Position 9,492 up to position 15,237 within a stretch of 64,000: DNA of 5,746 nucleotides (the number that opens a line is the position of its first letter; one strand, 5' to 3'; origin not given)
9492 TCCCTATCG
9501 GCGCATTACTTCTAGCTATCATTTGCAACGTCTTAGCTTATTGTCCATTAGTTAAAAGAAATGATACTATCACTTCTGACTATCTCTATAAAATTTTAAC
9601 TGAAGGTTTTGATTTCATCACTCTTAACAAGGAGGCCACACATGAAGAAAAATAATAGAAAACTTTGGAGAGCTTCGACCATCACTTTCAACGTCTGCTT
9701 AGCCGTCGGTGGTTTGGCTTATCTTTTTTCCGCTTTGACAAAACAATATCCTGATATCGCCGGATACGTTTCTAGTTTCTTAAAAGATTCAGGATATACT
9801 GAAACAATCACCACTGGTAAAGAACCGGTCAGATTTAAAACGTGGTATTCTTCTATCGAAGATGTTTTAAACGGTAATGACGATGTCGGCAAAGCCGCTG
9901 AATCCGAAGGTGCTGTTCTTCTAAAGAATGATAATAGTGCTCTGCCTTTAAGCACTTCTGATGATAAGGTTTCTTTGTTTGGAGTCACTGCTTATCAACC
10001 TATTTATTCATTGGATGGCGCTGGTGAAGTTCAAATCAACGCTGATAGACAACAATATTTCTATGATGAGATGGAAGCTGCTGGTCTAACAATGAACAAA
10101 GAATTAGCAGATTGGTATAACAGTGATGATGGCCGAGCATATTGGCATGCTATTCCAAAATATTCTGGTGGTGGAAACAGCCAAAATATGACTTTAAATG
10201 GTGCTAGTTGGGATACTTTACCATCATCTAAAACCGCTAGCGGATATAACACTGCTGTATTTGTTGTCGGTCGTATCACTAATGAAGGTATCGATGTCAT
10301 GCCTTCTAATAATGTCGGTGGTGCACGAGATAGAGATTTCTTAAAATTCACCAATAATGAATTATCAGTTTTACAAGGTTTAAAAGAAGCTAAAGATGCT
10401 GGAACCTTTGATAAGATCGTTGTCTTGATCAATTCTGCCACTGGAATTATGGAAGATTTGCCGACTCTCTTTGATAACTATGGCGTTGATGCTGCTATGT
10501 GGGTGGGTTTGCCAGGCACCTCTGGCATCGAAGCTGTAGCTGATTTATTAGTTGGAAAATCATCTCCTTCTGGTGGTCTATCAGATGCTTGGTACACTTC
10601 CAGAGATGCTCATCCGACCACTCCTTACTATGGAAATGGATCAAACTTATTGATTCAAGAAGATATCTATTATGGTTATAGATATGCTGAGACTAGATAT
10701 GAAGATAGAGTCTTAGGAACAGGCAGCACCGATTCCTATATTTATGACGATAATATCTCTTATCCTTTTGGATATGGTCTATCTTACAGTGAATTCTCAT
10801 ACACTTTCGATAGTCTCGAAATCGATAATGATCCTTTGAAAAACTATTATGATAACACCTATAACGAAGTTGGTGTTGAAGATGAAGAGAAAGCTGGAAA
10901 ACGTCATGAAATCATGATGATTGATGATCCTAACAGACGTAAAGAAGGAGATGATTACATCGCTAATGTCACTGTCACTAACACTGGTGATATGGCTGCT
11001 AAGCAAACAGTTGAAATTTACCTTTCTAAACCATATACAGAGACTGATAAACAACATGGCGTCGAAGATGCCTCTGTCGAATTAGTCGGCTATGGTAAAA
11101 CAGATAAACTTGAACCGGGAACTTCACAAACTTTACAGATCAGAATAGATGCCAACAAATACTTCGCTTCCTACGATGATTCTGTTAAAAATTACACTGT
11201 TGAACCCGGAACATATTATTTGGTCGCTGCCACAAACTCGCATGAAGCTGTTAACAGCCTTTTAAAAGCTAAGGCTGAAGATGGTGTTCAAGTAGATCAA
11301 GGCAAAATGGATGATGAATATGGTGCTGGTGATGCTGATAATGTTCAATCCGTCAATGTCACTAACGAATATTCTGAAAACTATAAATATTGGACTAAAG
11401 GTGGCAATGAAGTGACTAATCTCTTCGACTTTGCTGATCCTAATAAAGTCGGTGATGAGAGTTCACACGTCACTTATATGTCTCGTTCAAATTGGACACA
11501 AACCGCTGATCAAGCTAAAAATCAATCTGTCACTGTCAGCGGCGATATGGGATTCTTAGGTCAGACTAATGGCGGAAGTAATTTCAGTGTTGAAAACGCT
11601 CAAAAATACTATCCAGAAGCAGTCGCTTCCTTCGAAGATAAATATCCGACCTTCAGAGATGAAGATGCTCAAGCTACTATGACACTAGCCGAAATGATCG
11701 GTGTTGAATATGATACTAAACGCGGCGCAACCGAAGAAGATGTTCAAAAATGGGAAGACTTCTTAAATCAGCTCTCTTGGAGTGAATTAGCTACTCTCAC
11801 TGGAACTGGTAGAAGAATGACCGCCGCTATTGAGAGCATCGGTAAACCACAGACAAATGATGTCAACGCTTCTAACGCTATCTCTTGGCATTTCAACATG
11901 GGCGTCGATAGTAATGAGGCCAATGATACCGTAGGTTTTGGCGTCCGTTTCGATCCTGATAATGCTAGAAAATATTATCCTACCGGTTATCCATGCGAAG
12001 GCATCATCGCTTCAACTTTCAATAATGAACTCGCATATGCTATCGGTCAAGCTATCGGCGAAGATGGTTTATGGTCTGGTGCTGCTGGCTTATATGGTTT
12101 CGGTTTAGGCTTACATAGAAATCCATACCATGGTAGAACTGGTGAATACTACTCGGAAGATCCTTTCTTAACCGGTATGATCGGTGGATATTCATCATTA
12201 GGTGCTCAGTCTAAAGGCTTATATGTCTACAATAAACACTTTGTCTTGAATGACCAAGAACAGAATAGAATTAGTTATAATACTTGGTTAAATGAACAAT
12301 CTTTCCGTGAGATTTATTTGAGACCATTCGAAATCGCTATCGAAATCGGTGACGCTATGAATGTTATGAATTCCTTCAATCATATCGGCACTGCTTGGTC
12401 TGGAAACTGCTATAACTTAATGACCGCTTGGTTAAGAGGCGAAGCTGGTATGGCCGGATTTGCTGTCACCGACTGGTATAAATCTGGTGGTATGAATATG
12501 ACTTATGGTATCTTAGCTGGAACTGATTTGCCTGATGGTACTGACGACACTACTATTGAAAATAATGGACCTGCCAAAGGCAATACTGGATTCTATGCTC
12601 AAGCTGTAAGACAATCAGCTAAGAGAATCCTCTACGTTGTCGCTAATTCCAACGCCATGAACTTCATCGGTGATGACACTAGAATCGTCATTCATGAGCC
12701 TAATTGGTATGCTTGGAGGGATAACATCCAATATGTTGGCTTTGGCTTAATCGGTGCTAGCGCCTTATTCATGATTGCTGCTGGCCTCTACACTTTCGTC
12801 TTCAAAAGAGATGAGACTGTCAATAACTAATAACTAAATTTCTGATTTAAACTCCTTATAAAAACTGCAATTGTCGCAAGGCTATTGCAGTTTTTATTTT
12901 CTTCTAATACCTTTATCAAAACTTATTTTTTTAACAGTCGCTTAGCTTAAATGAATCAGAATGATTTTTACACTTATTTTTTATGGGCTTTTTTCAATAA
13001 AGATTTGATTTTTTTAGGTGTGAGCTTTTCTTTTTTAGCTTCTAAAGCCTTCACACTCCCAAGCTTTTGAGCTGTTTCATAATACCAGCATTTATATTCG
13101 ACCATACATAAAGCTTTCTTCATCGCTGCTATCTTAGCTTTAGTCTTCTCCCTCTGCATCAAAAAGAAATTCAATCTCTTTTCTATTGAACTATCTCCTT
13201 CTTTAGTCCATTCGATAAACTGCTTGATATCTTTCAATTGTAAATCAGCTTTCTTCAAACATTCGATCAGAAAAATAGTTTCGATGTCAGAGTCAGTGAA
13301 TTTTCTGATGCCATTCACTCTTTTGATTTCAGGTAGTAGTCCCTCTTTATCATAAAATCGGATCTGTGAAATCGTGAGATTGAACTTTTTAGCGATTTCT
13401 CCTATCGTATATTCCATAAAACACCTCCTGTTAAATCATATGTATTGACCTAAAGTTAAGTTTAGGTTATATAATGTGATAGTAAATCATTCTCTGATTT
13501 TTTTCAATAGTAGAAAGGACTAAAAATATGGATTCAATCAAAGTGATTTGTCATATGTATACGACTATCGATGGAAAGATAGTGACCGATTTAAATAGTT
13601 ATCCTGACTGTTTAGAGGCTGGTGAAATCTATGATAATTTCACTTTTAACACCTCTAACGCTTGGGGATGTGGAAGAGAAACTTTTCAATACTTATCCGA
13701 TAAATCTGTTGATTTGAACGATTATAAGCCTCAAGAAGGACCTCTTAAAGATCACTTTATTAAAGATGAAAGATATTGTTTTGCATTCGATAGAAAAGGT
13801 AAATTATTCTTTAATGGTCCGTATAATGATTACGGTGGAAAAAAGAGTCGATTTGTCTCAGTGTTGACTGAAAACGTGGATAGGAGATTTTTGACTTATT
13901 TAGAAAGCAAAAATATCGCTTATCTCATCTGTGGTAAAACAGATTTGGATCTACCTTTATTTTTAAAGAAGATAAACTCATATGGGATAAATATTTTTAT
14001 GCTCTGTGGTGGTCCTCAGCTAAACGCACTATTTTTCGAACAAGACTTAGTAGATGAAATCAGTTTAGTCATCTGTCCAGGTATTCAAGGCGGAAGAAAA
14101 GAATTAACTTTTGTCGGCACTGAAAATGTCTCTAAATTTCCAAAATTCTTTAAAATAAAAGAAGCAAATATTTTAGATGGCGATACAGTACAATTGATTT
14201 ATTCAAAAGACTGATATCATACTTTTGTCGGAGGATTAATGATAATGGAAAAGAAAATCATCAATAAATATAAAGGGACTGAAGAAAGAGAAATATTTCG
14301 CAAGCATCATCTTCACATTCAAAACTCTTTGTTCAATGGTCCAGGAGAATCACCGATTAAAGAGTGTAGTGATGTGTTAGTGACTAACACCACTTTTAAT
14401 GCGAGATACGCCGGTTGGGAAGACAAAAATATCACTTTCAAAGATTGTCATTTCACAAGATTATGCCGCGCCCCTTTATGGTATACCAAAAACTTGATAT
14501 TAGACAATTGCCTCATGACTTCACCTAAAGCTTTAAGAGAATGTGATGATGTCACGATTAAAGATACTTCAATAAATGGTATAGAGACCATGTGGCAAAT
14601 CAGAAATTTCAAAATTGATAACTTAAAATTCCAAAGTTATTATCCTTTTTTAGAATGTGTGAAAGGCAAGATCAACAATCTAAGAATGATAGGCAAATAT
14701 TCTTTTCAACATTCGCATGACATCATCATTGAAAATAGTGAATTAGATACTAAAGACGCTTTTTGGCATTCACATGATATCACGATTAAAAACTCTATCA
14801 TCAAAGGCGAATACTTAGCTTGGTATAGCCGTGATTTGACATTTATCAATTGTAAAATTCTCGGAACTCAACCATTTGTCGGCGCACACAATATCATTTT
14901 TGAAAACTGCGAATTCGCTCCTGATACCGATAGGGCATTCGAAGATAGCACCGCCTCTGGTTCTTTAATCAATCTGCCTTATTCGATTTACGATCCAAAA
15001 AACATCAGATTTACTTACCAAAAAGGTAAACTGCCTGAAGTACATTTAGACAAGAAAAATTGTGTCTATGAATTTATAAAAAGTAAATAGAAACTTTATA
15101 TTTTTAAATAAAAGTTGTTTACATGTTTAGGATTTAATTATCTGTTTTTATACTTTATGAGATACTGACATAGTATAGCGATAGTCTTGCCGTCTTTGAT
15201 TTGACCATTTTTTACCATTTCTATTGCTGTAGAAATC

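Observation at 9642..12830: Domain-permuted GH3 enzyme anchored to the membrane at both ends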

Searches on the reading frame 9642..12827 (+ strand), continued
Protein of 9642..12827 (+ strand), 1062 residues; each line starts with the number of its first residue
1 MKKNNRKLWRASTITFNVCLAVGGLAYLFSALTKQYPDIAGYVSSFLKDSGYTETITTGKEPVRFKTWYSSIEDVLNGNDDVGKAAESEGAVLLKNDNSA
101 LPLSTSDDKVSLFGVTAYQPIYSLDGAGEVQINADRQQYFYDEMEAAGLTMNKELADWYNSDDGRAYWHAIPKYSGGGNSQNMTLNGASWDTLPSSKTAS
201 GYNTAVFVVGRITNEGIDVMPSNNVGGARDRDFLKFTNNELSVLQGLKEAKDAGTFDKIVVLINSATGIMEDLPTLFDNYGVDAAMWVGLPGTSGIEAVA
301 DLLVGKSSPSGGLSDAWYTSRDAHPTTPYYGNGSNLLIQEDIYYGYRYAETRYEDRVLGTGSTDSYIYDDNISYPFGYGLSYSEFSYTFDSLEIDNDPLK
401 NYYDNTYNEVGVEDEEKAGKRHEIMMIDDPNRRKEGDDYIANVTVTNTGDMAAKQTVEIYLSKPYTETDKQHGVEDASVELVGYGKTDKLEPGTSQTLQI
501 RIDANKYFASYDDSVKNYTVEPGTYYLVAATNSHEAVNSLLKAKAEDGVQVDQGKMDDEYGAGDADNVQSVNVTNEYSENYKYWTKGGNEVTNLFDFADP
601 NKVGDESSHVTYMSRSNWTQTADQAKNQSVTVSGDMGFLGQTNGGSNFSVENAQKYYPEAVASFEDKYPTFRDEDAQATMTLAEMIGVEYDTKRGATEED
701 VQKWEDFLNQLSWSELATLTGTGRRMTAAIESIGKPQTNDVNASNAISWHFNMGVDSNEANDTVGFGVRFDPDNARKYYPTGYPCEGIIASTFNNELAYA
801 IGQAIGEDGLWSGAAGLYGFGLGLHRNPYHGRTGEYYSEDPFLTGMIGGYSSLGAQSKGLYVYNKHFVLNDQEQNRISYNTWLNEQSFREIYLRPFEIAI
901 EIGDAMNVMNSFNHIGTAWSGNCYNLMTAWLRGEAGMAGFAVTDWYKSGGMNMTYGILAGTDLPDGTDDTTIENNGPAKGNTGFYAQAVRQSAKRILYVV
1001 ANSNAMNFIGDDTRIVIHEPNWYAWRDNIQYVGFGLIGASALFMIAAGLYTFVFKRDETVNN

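Call 74: search_protein_families(library=ncbifam, proteins=[L007:4667-6589:+, L037:5463-7367:+], max_evalue=0.0001)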
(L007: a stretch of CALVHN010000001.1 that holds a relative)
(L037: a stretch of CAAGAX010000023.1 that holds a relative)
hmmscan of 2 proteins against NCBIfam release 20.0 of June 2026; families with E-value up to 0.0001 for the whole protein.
L007:4667-6589:+ (641 aa): 12 families
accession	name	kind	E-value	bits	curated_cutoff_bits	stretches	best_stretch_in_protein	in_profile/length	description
NF050095.1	BetGlucuronLacZ4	equivalog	1.8e-161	538.6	950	1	2-614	14-659/666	beta-glucuronidase LacZ4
NF007538.0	PRK10150.1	equivalog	2.7e-69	234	544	1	9-541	32-594/607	beta-glucuronidase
NF041462.1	GalA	equivalog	3.8e-68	230.3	900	1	41-596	78-625/763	beta-galactosidase GalA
NF041463.1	GalB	equivalog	5.2e-54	183.4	900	3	170-421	274-531/869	beta-galactosidase GalB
NF052611.1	beta_gal_Bga2A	equivalog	9.5e-48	162.9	999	1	23-596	89-662/1007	beta-galactosidase, LacZ type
NF007666.0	PRK10340.1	equivalog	1.3e-42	145.8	1284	1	59-397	124-472/1030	beta-galactosidase subunit alpha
NF049877.1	GlucurArabfur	equivalog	2.5e-41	141.3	1800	3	206-380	605-783/1400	beta-d-glucuronidase/beta-L-arabinofuranosidase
NF049891.1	Bet1-4galacdseBT4156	equivalog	3e-35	121.4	1700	1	47-367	80-409/946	exo-beta-1,4-galactosidase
NF007074.0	PRK09525.1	subfamily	1.3e-34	119.2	1221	1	51-395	129-483/1027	beta-galactosidase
NF041100.1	betagal_LacZ_Ttogales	equivalog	5.5e-34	117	2000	1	46-368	110-445/1090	beta-galactosidase LacZ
NF049890.1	Bet1-4galacdseBT4151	equivalog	4.1e-16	58.1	1500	1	44-401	107-478/952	exo-beta-1,4-galactosidase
NF045579.1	rhamnoside_JR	domain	2.9e-09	37.1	50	1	7-114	1-110/123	glycosylhydrolase-like jelly roll fold domain-containing protein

L037:5463-7367:+ (635 aa): 11 families
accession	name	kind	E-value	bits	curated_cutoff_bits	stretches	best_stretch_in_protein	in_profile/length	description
NF050095.1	BetGlucuronLacZ4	equivalog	2.2e-153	511.8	950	1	2-605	14-654/666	beta-glucuronidase LacZ4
NF007538.0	PRK10150.1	equivalog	1.6e-78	264.5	544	1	21-545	43-601/607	beta-glucuronidase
NF041462.1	GalA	equivalog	3.7e-71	240.3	900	1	14-584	40-617/763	beta-galactosidase GalA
NF041463.1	GalB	equivalog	2.6e-61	207.5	900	3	168-417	274-531/869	beta-galactosidase GalB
NF049877.1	GlucurArabfur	equivalog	2.7e-40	137.9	1800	2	183-577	590-982/1400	beta-d-glucuronidase/beta-L-arabinofuranosidase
NF052611.1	beta_gal_Bga2A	equivalog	4e-34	117.8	999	1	15-393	83-480/1007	beta-galactosidase, LacZ type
NF007666.0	PRK10340.1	equivalog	4.4e-33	114.2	1284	1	47-392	112-471/1030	beta-galactosidase subunit alpha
NF049891.1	Bet1-4galacdseBT4156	equivalog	7.3e-31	106.9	1700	1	46-371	79-416/946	exo-beta-1,4-galactosidase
NF041100.1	betagal_LacZ_Ttogales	equivalog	1.8e-26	92.1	2000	1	42-374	106-454/1090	beta-galactosidase LacZ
NF007074.0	PRK09525.1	subfamily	9.8e-25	86.5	1221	1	48-391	124-483/1027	beta-galactosidase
NF049890.1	Bet1-4galacdseBT4151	equivalog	7.7e-17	60.5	1500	1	199-365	280-452/952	exo-beta-1,4-galactosidase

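Call 87: search_protein_representatives(protein=window:9642-12827:+)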
Query: 1062 residues. Proteins with E-value up to 0.001 (for the whole library): 12744; up to 1e-10: 7323; up to 1e-30: 2495. The best 150 are listed.
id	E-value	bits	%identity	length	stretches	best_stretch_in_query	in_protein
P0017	0.0e+00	1217.4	58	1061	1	7-1049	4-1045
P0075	2.0e-265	900.0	49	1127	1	10-1051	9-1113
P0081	2.9e-258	876.3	50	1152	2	133-1047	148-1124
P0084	2.2e-252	856.8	50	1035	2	441-1054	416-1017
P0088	2.0e-229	780.8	47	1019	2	435-1032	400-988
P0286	3.3e-219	747.0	58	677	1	393-1031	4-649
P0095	3.5e-206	703.9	44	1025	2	436-1032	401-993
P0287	4.0e-205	700.4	44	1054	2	427-1041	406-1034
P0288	8.8e-203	692.6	44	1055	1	6-1047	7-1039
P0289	2.8e-165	568.4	39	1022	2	436-1056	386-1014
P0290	1.2e-164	566.4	42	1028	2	438-1045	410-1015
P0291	2.9e-160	551.8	42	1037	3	435-1024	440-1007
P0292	2.7e-159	548.6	44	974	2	438-1022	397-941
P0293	3.9e-156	538.2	41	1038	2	434-1046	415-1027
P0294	5.5e-156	537.7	41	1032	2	434-1044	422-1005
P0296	1.5e-153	529.6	42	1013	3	437-1046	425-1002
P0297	8.6e-153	527.1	40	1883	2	435-1052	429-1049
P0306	6.9e-143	494.3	39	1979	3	435-1055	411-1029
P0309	8.8e-139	480.7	39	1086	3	439-1029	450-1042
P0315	8.9e-132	457.5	37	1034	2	436-1048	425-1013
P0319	3.9e-123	428.9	37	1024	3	429-1058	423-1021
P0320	8.8e-123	427.8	34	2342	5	702-1040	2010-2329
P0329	6.5e-119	414.9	38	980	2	437-1013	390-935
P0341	2.4e-114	399.8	37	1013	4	783-1046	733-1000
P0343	6.5e-114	398.4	37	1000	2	439-1045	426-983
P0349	6.4e-112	391.8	39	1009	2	436-1047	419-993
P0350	3.6e-111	389.3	38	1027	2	433-1046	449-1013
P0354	5.2e-110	385.5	39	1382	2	429-1024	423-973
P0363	7.8e-108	378.3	39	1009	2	439-1059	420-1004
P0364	1.4e-107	377.5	37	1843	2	432-1053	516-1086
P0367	5.8e-107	375.4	37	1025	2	438-1009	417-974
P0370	5.4e-106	372.2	38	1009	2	441-1056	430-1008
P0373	7.1e-104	365.2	37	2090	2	433-1043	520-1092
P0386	9.8e-102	358.1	37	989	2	441-1013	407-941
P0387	9.9e-102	358.0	36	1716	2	441-1037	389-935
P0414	2.8e-97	343.3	37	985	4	783-1053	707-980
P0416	5.6e-97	342.3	37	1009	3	434-1026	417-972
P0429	4.9e-95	335.9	35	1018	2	443-1037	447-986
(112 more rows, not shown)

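Call 89: search_protein_families(library=pfam, proteins=[P0297, P0320, P0373, P0354, P0387], max_evalue=0.001)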
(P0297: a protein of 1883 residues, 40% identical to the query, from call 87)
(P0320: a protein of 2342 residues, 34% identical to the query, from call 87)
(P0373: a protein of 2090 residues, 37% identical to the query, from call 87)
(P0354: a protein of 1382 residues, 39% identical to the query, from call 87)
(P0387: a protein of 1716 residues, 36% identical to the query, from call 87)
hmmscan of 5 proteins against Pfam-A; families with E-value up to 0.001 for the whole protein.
P0297 (1883 aa): 3 families
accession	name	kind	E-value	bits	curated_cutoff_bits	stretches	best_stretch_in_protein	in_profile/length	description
PF01915.27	Glyco_hydro_3_C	-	3.9e-19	69.9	31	1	90-378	2-200/200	Glycosyl hydrolase family 3 C-terminal domain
PF14310.12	Fn3-like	-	7e-15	55.3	25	1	450-527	1-70/71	Fibronectin type III-like domain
PF00933.27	Glyco_hydro_3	-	1.2e-14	55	27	1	779-943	83-253/316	Glycosyl hydrolase family 3 N terminal domain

P0320 (2342 aa): 4 families
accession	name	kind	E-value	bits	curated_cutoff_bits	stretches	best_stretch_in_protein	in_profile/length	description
PF01915.27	Glyco_hydro_3_C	-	3.1e-49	168.1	31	2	1456-1740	2-200/200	Glycosyl hydrolase family 3 C-terminal domain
PF00933.27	Glyco_hydro_3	-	5.3e-47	161.2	27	2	680-887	69-279/316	Glycosyl hydrolase family 3 N terminal domain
PF05345.18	He_PIG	-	3.8e-29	101.4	24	3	1229-1304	11-95/96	Putative Ig domain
PF14310.12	Fn3-like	-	3.3e-15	56.4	25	2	440-513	2-66/71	Fibronectin type III-like domain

P0373 (2090 aa): 4 families
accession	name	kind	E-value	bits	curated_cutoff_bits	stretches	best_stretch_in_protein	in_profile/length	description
PF01915.27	Glyco_hydro_3_C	-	8.1e-28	98.2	31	1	178-462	1-200/200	Glycosyl hydrolase family 3 C-terminal domain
PF00933.27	Glyco_hydro_3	-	1.5e-18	67.7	27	1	803-1040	63-301/316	Glycosyl hydrolase family 3 N terminal domain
PF14310.12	Fn3-like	-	5.8e-10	39.6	25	1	543-618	3-70/71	Fibronectin type III-like domain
PF23674.1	RYYR-CCHC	-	9.8e-07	29.1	27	0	1660-1683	30-53/79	RYYR-CCHC domain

P0354 (1382 aa): 3 families
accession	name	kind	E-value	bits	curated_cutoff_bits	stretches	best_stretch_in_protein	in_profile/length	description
PF01915.27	Glyco_hydro_3_C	-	1.4e-26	94.2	31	1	93-370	2-200/200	Glycosyl hydrolase family 3 C-terminal domain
PF00933.27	Glyco_hydro_3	-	9.5e-19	68.4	27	1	721-946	73-306/316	Glycosyl hydrolase family 3 N terminal domain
PF14310.12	Fn3-like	-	1.3e-09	38.5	25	1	449-526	1-70/71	Fibronectin type III-like domain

P0387 (1716 aa): 4 families
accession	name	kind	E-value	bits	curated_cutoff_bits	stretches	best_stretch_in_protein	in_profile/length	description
PF01915.27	Glyco_hydro_3_C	-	2.4e-24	86.8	31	1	75-334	2-200/200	Glycosyl hydrolase family 3 C-terminal domain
PF00933.27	Glyco_hydro_3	-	1e-21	78.2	27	1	675-876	83-287/316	Glycosyl hydrolase family 3 N terminal domain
PF14310.12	Fn3-like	-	4e-09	36.9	25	1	403-479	1-69/71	Fibronectin type III-like domain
PF03422.21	CBM_6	-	1.5e-06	29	28.9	0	1581-1702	1-111/125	Carbohydrate binding module (family 6)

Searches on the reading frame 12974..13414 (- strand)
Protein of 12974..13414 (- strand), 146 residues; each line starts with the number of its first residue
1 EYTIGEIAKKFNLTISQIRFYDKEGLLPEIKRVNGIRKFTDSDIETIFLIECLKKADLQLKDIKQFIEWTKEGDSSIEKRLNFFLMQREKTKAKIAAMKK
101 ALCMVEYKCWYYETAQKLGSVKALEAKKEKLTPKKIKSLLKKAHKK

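Call 28: search_protein_families(library=pfam, proteins=[window:12974-13414:-], max_evalue=0.01)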
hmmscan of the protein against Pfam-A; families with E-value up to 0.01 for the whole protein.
window:12974-13414:- (146 aa): 3 families
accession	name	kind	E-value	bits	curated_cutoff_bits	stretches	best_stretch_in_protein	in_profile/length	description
PF13411.12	MerR_1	-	2e-18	66.7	21.6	1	2-67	1-66/69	MerR HTH family regulatory protein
PF00376.29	MerR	-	6.6e-12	45.5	28.2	1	3-39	1-38/38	MerR family regulatory protein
PF09278.17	MerR-DNA-bind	-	0.0073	17.3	25.4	0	49-100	6-57/65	MerR, DNA binding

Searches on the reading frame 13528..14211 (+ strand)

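Call 28: search_protein_families(library=pfam, proteins=[window:13528-14211:+], max_evalue=0.01)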
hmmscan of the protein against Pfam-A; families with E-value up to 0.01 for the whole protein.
window:13528-14211:+ (228 aa): 1 family
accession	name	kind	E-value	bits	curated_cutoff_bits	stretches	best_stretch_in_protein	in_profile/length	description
PF01872.23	RibD_C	-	6.3e-11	42.9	24.1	1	114-209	102-182/197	RibD C-terminal domain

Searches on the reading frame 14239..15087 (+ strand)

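Call 28: search_protein_families(library=pfam, proteins=[window:14239-15087:+], max_evalue=0.01)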
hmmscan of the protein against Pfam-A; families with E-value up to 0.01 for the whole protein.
window:14239-15087:+ (283 aa): 2 families
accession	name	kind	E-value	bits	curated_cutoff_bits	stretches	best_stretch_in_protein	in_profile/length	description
PF12541.14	DUF3737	-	1.2e-81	274.4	23.9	1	8-259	3-253/275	Protein of unknown function (DUF3737)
PF13229.12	Beta_helix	-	9.1e-05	22.6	25.9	0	156-226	28-110/158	Right handed beta helix region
